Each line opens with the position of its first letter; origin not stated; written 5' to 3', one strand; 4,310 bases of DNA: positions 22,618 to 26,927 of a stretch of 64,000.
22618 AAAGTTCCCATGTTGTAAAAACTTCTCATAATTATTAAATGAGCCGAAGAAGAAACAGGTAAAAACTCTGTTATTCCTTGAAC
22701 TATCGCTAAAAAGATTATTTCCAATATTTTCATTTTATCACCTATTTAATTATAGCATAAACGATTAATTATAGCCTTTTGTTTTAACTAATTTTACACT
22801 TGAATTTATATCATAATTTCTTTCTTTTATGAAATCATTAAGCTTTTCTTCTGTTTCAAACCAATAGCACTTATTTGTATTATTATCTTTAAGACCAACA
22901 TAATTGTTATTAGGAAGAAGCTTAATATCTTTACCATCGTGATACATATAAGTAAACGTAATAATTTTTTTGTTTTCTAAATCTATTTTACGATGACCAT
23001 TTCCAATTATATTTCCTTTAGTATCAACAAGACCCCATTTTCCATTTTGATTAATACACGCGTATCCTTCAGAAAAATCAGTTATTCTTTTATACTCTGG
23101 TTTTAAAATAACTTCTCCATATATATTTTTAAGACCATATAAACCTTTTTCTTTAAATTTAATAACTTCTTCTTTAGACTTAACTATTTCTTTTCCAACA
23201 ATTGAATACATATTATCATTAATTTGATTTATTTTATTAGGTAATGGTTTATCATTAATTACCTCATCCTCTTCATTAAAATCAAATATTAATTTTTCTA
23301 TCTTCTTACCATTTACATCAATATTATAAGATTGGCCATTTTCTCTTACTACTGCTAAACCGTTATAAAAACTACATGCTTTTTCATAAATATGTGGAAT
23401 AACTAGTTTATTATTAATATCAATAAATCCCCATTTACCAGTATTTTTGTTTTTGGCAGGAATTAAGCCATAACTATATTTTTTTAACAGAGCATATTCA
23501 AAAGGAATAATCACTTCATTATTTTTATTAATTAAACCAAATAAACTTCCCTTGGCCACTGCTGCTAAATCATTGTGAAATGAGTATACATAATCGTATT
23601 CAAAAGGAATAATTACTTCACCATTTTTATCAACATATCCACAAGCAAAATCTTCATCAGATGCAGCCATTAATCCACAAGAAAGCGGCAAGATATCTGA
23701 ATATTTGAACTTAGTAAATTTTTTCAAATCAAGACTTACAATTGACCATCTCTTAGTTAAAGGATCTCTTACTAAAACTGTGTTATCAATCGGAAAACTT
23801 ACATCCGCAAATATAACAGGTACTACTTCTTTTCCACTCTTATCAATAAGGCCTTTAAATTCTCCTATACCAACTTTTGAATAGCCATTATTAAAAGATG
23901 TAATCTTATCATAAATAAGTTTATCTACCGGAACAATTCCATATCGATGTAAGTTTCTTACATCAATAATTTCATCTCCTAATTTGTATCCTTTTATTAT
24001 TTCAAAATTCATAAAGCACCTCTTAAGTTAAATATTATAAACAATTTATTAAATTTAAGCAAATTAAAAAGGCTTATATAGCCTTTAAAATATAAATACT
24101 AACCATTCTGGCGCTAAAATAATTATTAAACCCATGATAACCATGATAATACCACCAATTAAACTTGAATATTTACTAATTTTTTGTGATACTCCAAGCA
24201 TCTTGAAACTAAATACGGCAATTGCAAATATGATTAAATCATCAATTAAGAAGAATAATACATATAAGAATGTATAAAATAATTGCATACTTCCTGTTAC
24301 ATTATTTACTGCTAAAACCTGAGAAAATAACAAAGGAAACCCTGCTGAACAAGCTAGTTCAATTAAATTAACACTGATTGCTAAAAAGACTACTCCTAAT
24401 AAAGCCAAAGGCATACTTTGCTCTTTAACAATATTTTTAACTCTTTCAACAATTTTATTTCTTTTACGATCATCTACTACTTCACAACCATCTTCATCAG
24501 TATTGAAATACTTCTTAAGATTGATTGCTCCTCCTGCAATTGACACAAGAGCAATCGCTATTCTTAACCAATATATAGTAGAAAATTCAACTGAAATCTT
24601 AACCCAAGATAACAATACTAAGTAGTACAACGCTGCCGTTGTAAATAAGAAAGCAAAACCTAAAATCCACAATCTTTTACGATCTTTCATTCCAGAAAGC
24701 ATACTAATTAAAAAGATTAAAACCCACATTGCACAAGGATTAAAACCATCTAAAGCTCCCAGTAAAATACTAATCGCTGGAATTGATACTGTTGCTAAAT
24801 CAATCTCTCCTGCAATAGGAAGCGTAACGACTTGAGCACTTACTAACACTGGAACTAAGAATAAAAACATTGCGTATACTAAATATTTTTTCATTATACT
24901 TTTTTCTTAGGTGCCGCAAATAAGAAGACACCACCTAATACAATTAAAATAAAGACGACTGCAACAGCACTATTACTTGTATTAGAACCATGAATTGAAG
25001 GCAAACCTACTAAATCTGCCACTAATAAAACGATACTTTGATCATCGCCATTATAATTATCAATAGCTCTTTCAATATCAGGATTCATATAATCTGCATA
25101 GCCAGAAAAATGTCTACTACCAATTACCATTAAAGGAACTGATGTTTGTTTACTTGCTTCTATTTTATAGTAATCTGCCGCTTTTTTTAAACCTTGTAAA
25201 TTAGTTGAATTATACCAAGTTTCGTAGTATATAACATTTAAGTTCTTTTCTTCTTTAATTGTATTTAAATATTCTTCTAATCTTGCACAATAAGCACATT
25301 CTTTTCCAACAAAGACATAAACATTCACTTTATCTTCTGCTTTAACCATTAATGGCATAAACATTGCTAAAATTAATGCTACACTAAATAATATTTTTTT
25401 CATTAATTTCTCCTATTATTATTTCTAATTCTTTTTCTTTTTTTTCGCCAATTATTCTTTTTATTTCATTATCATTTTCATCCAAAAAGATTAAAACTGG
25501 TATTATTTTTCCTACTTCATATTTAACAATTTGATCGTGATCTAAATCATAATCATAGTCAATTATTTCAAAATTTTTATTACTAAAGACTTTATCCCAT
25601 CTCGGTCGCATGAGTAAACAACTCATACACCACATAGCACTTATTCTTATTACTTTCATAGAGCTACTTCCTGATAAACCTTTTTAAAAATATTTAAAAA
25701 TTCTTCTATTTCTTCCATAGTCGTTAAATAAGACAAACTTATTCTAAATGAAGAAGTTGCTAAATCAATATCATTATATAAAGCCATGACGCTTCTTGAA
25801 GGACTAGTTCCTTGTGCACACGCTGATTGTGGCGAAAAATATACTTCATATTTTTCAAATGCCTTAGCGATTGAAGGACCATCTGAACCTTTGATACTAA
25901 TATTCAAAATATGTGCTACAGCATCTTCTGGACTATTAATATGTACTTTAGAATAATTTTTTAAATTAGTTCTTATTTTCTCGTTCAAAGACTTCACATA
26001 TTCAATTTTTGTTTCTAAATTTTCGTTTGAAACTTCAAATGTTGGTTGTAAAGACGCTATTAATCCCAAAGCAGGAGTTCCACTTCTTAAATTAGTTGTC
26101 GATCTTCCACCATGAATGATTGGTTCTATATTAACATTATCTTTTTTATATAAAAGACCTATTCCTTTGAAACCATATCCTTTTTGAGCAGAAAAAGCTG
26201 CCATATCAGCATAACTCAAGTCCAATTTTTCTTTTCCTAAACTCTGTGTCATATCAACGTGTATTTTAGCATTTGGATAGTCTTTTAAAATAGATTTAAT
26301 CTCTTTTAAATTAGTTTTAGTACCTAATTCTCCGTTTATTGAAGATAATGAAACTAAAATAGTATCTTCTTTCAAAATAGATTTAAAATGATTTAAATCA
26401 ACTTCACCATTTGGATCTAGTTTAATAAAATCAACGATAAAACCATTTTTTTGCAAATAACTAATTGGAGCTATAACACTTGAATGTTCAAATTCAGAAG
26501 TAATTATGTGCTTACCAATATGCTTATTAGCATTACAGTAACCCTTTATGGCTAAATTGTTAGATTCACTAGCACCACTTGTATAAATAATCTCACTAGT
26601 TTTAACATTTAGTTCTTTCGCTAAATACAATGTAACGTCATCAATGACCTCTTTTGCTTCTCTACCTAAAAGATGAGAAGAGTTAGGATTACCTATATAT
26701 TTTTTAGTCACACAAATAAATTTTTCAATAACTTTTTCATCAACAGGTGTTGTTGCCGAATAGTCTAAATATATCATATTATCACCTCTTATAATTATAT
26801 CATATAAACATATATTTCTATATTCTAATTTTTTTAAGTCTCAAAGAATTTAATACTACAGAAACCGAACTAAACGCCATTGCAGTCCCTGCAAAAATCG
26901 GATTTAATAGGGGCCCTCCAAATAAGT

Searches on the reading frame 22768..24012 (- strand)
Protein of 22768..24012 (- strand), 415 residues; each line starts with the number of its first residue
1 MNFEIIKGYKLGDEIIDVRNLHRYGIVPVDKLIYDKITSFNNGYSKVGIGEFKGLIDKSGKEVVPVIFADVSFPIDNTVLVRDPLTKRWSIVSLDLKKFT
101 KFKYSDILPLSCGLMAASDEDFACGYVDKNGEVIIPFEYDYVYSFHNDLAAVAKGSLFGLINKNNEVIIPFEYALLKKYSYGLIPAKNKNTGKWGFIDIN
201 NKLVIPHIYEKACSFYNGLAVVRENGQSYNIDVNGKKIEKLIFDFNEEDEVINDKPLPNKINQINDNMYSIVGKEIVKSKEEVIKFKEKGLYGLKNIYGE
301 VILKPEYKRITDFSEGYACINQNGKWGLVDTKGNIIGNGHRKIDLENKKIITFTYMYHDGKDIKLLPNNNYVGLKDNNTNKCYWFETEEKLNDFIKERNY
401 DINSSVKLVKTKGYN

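Call 28: search_protein_families(library=pfam, max_evalue=0.00001, proteins=[window:22768-24012:-])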
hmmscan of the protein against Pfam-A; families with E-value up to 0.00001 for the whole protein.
window:22768-24012:- (415 aa): 1 family
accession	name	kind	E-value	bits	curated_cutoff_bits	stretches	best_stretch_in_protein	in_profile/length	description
PF14903.11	WG_beta_rep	-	2.1e-48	162.4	25.6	3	125-155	2-32/35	WG containing repeat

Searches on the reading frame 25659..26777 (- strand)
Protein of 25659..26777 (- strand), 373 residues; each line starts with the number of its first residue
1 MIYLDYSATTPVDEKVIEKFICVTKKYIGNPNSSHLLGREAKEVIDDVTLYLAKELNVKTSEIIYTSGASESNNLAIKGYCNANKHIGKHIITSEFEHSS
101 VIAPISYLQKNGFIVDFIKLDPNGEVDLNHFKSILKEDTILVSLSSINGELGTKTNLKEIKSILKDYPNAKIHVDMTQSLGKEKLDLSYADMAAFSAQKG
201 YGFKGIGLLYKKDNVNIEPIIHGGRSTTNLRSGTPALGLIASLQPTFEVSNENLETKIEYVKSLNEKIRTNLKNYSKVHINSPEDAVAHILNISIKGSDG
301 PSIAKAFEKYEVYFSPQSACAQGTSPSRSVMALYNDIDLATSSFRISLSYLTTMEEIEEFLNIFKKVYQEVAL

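Call 28: search_protein_families(library=pfam, max_evalue=0.00001, proteins=[window:25659-26777:-])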
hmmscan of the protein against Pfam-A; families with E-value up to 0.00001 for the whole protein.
window:25659-26777:- (373 aa): 1 family
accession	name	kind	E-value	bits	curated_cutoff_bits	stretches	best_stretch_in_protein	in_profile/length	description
PF00266.25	Aminotran_5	-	3e-59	201.3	21.5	1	2-360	1-371/371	Aminotransferase class-V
